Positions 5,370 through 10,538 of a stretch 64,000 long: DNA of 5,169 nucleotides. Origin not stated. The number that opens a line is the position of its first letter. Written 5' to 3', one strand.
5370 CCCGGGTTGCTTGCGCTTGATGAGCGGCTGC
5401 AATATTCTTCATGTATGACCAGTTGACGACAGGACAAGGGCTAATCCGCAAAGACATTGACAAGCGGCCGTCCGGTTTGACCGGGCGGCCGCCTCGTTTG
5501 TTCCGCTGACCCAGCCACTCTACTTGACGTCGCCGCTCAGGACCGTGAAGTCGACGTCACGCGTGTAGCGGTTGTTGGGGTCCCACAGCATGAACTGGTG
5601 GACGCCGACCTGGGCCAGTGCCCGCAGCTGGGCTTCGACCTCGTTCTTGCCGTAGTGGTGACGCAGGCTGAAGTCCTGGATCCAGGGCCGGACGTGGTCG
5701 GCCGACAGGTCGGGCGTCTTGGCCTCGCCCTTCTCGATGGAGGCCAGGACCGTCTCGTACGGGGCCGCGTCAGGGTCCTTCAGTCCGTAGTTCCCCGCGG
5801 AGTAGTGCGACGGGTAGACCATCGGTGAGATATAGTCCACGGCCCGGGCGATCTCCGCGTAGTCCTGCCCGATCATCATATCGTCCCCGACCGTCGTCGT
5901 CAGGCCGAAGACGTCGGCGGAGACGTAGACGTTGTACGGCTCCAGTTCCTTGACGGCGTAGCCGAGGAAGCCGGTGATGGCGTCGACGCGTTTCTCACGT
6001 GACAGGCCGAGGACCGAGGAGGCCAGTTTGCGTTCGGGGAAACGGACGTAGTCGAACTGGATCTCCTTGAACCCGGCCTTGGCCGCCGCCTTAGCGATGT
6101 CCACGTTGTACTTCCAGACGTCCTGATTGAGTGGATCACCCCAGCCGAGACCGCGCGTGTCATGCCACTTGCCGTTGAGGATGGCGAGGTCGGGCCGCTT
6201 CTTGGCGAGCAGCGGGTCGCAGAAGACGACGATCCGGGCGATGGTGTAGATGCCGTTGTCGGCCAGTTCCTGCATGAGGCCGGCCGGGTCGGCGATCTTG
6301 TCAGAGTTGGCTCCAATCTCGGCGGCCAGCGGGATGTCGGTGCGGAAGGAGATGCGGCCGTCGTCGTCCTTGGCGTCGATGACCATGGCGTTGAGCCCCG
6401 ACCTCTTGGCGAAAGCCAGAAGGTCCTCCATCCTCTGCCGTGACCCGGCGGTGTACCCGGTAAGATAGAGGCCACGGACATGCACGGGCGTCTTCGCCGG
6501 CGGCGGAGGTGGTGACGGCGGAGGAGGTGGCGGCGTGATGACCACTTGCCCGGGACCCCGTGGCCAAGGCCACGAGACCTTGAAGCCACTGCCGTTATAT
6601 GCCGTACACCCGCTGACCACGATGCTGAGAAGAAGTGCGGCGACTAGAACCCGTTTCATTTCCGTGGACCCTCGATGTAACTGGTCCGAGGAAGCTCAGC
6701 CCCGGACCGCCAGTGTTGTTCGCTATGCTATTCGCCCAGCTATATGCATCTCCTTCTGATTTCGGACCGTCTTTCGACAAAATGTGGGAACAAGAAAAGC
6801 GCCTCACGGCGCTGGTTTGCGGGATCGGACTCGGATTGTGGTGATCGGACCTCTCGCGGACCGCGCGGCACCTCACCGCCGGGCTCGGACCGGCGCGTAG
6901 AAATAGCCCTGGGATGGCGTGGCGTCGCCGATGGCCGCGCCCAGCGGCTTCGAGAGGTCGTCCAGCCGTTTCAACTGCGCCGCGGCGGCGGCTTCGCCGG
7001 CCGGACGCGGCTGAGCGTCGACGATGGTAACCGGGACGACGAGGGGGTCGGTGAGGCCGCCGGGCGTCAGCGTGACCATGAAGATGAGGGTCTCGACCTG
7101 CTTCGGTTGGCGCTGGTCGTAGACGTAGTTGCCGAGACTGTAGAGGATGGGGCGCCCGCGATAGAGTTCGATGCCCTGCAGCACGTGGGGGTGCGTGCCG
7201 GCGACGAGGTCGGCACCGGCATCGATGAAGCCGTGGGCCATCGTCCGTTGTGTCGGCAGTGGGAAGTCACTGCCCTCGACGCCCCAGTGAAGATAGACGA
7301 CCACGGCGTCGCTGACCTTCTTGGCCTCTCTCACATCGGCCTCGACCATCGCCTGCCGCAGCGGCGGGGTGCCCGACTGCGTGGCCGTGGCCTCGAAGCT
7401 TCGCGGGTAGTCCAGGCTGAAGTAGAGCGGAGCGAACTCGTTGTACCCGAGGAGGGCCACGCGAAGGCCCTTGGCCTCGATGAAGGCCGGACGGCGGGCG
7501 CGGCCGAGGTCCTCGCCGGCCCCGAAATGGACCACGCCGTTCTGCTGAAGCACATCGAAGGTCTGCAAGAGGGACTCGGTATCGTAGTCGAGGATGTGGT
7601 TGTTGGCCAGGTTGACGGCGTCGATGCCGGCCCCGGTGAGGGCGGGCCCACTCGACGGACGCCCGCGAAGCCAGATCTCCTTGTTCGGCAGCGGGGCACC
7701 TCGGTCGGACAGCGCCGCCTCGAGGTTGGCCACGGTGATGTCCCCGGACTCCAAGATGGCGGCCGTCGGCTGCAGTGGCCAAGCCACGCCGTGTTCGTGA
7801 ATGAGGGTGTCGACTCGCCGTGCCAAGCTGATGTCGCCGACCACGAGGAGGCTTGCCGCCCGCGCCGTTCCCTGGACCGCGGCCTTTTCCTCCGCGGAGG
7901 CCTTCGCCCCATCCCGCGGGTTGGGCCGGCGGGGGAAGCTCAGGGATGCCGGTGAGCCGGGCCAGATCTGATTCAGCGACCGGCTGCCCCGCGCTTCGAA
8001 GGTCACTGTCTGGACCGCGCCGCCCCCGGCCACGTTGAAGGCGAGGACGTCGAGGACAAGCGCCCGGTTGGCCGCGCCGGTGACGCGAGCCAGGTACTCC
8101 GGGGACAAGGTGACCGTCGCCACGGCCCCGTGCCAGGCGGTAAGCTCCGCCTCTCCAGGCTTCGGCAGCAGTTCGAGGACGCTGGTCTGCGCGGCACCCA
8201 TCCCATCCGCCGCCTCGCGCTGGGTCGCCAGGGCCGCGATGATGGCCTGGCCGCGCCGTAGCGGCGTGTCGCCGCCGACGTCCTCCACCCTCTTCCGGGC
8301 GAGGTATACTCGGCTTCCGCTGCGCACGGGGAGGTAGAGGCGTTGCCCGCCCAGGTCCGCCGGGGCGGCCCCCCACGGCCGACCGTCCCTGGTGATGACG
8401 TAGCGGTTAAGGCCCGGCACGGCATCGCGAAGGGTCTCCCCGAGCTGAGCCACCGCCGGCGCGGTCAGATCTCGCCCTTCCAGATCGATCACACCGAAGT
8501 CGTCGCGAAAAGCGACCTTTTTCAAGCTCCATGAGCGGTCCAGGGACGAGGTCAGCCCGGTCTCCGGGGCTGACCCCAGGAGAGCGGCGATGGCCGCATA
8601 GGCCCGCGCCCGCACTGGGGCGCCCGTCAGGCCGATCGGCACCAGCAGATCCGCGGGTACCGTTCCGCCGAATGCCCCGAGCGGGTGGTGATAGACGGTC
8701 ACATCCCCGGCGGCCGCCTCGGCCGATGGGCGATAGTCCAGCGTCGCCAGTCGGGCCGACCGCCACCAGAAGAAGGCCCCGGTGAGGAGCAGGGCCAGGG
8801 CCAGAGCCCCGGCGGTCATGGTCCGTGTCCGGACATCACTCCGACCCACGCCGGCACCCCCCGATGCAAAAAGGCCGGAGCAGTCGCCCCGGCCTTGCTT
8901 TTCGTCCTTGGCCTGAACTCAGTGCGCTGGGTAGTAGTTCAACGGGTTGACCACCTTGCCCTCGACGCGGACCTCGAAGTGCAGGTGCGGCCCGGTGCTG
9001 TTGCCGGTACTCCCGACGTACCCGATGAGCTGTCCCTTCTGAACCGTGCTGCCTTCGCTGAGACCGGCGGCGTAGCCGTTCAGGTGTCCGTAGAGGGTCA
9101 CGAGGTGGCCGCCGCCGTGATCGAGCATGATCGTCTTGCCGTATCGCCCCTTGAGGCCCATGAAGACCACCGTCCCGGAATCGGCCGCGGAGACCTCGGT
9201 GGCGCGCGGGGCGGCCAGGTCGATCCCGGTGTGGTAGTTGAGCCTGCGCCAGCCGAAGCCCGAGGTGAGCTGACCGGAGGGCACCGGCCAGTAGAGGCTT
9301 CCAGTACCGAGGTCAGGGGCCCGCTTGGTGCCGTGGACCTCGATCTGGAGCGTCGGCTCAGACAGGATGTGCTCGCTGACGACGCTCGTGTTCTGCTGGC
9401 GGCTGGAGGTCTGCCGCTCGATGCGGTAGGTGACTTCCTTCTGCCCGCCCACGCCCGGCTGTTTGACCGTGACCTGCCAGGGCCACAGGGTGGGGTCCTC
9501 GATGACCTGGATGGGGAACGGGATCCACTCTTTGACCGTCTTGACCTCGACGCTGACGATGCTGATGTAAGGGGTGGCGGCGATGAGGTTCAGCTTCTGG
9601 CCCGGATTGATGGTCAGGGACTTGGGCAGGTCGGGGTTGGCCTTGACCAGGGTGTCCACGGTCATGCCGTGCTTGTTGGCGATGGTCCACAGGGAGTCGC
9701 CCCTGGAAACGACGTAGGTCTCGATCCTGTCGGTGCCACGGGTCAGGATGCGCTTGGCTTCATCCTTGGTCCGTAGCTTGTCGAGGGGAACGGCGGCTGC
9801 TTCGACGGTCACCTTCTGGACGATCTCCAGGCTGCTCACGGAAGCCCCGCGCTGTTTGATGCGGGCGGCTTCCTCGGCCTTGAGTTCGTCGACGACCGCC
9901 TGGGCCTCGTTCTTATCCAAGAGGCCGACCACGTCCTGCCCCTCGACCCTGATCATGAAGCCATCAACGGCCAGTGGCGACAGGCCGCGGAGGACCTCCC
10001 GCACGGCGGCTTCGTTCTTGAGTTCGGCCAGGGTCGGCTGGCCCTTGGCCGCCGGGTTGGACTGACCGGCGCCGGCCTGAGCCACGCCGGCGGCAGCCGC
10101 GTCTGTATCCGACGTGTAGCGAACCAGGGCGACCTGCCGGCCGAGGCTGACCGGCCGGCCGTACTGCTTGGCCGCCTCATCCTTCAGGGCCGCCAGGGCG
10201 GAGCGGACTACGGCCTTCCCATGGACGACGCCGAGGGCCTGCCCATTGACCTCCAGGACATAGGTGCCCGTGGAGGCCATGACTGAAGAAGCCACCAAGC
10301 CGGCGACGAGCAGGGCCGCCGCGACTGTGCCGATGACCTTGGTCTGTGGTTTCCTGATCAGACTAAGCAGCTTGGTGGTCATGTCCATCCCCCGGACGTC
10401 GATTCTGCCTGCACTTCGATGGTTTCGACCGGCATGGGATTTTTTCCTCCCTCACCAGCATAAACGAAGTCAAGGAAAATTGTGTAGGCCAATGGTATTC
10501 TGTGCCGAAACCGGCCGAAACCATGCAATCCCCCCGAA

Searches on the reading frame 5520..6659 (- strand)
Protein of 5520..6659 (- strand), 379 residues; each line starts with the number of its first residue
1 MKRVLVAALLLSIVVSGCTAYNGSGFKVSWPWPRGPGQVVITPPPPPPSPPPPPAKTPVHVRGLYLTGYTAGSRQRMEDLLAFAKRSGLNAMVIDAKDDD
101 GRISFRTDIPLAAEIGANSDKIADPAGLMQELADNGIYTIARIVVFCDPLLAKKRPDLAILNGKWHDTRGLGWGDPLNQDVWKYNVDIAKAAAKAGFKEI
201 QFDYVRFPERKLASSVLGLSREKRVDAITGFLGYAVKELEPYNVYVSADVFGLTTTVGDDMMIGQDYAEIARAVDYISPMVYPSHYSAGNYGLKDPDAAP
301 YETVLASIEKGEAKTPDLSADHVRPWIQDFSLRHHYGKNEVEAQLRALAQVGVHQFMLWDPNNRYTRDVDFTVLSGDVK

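Call 28: search_protein_families(library=pfam, proteins=[window:5520-6659:-], max_evalue=0.001)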
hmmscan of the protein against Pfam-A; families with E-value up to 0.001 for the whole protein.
window:5520-6659:- (379 aa): 1 family
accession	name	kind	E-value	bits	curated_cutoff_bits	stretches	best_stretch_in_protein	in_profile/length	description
PF13200.12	DUF4015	-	6.1e-111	370.9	27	1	63-365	1-313/313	Putative glycosyl hydrolase domain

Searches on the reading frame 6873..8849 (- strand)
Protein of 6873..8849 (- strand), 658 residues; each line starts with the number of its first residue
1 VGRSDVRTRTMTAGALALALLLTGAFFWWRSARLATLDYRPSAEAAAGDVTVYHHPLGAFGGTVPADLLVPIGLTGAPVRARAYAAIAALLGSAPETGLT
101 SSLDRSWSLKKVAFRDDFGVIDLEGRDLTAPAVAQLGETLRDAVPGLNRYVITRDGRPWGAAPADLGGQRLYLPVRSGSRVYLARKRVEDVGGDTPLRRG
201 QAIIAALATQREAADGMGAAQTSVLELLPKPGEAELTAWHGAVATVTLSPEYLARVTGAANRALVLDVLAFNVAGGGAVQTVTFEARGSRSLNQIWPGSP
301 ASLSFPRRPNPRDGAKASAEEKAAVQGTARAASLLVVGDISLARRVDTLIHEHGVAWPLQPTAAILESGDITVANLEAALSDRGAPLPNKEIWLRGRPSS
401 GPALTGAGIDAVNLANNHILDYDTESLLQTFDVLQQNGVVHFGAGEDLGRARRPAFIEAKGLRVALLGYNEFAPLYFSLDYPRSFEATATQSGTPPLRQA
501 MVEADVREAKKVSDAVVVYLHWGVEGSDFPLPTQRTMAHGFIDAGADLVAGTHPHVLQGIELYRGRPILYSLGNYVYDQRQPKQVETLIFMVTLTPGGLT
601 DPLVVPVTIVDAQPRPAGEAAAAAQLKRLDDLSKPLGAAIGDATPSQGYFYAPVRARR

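Call 28: search_protein_families(library=pfam, proteins=[window:6873-8849:-], max_evalue=0.001)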
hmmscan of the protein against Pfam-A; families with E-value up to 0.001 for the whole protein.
window:6873-8849:- (658 aa): 1 family
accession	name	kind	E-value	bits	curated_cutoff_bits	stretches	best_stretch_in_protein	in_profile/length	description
PF09587.15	PGA_cap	-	1.1e-73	248.4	27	1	334-579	2-255/255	Bacterial capsule synthesis protein PGA_cap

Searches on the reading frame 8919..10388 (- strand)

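Call 28: search_protein_families(library=pfam, proteins=[window:8919-10388:-], max_evalue=0.001)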
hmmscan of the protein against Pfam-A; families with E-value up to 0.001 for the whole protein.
window:8919-10388:- (489 aa): 3 families
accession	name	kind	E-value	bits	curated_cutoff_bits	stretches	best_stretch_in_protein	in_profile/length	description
PF01551.29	Peptidase_M23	-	2e-31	108.5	28.7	1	385-482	2-96/96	Peptidase family M23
PF07501.17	G5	-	2.3e-13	50.6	23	1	281-355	2-75/75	G5 domain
PF01476.26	LysM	-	4.8e-12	46.1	20.9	1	225-267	1-41/43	LysM domain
